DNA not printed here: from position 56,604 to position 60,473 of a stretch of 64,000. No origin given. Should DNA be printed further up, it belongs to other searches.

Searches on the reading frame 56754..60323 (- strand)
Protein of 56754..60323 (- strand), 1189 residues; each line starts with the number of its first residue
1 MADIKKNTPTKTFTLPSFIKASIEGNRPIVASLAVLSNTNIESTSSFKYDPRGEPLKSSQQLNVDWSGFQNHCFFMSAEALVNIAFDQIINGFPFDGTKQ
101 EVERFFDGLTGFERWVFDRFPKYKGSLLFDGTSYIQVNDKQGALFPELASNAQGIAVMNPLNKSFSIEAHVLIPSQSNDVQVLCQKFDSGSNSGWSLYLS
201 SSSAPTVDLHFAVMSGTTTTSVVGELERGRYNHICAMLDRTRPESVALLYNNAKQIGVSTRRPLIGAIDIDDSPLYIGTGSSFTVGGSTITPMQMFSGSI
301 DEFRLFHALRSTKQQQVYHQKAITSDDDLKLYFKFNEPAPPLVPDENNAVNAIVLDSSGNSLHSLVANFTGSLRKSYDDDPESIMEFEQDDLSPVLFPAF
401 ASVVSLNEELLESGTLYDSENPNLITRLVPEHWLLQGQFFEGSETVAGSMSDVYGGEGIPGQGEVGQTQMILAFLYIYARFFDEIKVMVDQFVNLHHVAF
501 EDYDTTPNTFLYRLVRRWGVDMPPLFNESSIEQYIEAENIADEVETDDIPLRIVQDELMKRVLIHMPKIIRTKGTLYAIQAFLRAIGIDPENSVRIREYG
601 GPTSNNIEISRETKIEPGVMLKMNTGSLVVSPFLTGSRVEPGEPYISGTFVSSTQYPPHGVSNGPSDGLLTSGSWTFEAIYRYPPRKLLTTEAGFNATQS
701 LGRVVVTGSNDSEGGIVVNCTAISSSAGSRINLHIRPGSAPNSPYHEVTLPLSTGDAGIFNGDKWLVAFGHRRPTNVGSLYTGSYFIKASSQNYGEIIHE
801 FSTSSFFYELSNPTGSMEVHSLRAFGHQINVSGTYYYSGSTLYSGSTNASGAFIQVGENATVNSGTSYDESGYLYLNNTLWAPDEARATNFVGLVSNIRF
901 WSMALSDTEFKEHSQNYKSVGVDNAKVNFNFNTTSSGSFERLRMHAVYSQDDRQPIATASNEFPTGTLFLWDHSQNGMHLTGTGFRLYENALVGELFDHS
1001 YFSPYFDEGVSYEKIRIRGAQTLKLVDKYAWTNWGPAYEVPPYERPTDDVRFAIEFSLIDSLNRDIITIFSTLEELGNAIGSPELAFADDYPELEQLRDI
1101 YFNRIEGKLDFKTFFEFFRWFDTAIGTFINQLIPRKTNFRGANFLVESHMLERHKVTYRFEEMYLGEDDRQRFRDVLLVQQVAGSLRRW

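Call 11: search_protein_families(library=pfam, proteins=[window:56754-60323:-], max_evalue=0.01)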
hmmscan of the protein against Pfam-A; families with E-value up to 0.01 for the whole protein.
window:56754-60323:- (1189 aa): 1 family
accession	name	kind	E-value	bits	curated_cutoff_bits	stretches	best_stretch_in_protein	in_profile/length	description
PF13385.13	Laminin_G_3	-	1e-13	52.1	27.6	1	160-312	15-147/151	Concanavalin A-like lectin/glucanases superfamily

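Call 12: search_protein_families(library=phrogs, proteins=[window:56754-60323:-], max_evalue=0.001)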
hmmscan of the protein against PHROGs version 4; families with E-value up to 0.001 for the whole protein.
window:56754-60323:- (1189 aa): 0 families
